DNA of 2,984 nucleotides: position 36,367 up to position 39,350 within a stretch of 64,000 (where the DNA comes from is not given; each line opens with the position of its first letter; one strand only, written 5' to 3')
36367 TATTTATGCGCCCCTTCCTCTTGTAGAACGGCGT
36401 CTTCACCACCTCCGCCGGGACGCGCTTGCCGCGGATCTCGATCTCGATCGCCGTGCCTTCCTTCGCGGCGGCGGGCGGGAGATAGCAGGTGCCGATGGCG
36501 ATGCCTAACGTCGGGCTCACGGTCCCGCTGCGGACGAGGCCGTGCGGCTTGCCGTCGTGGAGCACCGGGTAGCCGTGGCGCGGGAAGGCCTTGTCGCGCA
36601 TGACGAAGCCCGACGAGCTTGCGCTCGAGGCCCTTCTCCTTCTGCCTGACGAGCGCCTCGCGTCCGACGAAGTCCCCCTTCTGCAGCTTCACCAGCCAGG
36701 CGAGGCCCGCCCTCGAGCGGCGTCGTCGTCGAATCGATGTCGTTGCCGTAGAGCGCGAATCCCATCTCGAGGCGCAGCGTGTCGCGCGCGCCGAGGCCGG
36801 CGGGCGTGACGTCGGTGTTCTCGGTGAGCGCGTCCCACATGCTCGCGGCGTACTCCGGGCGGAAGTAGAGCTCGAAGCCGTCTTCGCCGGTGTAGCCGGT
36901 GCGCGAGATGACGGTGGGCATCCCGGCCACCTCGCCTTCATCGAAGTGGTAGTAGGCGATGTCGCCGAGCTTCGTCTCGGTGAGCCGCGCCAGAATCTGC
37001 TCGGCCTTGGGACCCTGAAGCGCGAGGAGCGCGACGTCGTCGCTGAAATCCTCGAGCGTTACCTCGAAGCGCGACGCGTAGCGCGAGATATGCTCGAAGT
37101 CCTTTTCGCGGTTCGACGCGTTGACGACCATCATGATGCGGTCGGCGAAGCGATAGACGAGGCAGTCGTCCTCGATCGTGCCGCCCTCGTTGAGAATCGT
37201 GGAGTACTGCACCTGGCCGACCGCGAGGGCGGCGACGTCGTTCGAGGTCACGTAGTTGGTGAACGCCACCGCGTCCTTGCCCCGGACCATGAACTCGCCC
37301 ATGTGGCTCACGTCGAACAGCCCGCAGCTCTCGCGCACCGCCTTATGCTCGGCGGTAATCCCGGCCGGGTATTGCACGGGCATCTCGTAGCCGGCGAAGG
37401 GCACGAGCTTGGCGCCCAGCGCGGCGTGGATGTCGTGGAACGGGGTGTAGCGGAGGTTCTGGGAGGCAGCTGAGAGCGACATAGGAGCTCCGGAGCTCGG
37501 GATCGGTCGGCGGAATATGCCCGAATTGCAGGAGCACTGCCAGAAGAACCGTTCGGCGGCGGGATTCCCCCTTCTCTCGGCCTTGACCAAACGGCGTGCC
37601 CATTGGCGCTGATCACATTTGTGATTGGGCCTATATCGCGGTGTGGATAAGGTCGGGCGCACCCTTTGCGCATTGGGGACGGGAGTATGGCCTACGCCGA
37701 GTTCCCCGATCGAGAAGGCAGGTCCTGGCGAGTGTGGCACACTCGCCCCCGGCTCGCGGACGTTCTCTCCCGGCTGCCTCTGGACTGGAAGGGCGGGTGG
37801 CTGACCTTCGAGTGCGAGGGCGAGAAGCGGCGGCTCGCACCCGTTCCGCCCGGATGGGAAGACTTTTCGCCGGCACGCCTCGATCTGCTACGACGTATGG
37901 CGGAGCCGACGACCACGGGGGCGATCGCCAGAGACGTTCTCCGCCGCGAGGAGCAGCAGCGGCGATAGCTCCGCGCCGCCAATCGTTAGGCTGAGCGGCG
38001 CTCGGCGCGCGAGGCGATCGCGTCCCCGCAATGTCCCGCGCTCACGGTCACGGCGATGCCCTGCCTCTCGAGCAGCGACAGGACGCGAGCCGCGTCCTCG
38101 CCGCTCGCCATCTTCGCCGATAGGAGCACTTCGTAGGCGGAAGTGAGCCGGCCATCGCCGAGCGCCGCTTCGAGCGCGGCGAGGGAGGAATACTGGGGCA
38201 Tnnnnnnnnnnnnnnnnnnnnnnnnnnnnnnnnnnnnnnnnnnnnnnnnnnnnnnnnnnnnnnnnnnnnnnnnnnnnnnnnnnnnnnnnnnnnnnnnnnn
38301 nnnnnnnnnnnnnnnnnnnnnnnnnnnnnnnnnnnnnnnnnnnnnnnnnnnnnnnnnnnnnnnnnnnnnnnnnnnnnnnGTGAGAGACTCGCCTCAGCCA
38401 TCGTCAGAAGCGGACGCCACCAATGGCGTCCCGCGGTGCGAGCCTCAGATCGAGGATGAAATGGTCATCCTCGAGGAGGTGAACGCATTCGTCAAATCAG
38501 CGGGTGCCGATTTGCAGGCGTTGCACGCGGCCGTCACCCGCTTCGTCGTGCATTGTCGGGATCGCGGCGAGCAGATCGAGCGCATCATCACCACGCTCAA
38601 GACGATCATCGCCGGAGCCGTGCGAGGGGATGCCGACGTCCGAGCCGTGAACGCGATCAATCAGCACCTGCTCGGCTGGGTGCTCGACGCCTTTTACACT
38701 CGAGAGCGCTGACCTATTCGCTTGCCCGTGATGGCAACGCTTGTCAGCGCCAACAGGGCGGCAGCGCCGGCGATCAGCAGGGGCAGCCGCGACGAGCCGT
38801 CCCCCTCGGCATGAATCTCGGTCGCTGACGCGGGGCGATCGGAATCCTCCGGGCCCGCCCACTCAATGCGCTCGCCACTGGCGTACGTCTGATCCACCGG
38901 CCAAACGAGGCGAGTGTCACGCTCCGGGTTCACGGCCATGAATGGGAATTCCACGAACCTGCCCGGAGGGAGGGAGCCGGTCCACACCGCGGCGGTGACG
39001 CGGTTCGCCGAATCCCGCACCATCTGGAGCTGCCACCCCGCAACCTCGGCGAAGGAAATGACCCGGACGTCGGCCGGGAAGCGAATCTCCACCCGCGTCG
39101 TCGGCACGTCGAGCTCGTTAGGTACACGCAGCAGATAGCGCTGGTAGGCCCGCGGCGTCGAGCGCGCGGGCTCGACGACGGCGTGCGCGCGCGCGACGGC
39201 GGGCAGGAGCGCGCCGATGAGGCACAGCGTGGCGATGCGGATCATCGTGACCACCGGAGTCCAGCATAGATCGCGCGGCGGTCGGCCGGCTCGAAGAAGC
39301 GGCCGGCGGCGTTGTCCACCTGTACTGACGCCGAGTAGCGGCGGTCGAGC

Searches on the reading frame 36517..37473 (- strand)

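Call 55: search_protein_families(library=pfam, proteins=[window:36517-37473:-], max_evalue=0.1)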
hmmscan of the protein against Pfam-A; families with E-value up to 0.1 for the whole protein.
window:36517-37473:- (318 aa): 1 family
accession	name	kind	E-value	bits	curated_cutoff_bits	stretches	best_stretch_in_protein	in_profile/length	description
PF01571.26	GCV_T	-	1.6e-94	316.4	25.6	1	12-256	1-251/255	Aminomethyltransferase folate-binding domain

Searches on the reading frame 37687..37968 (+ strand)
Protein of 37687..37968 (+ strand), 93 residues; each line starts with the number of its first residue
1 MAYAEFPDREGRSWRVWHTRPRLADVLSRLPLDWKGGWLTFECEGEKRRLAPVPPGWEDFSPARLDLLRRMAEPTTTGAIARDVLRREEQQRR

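Call 7: search_protein_families(library=pfam, proteins=[window:37687-37968:+], max_evalue=1)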
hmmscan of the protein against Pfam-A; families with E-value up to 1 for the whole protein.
window:37687-37968:+ (93 aa): 1 family
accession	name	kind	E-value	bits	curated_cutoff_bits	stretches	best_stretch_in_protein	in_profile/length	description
PF12840.13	HTH_20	-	0.089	13.2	27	1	61-82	3-26/51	Helix-turn-helix domain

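Call 8: search_protein_families(library=ncbifam, proteins=[window:37687-37968:+], max_evalue=1)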
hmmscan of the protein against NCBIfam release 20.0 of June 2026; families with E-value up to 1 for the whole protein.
window:37687-37968:+ (93 aa): 0 families

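Call 68: search_protein_families(library=padloc, proteins=[window:37687-37968:+], max_evalue=0.1)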
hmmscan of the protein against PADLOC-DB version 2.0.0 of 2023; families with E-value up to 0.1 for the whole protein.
window:37687-37968:+ (93 aa): 0 families

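Call 69: search_protein_families(library=phrogs, proteins=[window:37687-37968:+], max_evalue=0.1)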
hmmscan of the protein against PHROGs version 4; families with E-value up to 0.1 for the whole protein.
window:37687-37968:+ (93 aa): 0 families

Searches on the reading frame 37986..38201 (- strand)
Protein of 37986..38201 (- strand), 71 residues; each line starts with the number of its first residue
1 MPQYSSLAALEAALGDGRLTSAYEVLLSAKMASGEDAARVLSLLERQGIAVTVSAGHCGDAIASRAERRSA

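Call 55: search_protein_families(library=pfam, proteins=[window:37986-38201:-], max_evalue=0.1)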
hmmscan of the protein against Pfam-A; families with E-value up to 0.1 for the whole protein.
window:37986-38201:- (71 aa): 1 family
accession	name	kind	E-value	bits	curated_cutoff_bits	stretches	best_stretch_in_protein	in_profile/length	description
PF06506.16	PrpR_N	-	0.064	13.3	29.1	1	27-66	7-46/167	Propionate catabolism activator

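Call 68: search_protein_families(library=padloc, proteins=[window:37986-38201:-], max_evalue=0.1)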
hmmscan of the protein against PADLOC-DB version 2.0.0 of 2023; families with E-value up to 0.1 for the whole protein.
window:37986-38201:- (71 aa): 0 families

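Call 69: search_protein_families(library=phrogs, proteins=[window:37986-38201:-], max_evalue=0.1)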
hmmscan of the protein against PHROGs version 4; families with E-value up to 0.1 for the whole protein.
window:37986-38201:- (71 aa): 0 families
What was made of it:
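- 37986..38201 (-): Conserved 71-aa gene convergent with P3, of unknown family. It travels with the P1<>P3 locus. No Pfam, PADLOC or PHROGs hit (calls 55, 68, 69).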

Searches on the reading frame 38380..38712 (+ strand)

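Call 55: search_protein_families(library=pfam, proteins=[window:38380-38712:+], max_evalue=0.1)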
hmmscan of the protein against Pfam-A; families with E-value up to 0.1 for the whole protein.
window:38380-38712:+ (110 aa): 1 family
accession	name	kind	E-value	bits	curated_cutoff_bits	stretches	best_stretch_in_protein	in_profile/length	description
PF22509.2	CARDS-D2_trefoil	-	0.0057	16.9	26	1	26-97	21-97/166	CARDS D2, beta trefoil domain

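Call 68: search_protein_families(library=padloc, proteins=[window:38380-38712:+], max_evalue=0.1)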
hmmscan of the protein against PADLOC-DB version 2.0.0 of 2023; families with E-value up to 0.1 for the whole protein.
window:38380-38712:+ (110 aa): 0 families

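Call 69: search_protein_families(library=phrogs, proteins=[window:38380-38712:+], max_evalue=0.1)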
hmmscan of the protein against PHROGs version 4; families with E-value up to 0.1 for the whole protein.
window:38380-38712:+ (110 aa): 0 families

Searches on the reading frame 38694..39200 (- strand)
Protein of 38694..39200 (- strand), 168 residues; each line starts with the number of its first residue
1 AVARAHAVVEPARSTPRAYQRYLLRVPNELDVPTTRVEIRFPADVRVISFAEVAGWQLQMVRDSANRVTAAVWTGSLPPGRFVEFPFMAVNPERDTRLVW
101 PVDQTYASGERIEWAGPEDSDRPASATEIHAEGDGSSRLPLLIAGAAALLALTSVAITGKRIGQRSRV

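Call 55: search_protein_families(library=pfam, proteins=[window:38694-39200:-], max_evalue=0.1)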
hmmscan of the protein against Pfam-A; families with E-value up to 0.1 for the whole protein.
window:38694-39200:- (168 aa): 1 family
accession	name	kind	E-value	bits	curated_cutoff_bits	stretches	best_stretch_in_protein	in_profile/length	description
PF07987.16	DUF1775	-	2.2e-18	67.4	25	1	6-124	1-141/146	Domain of unkown function (DUF1775)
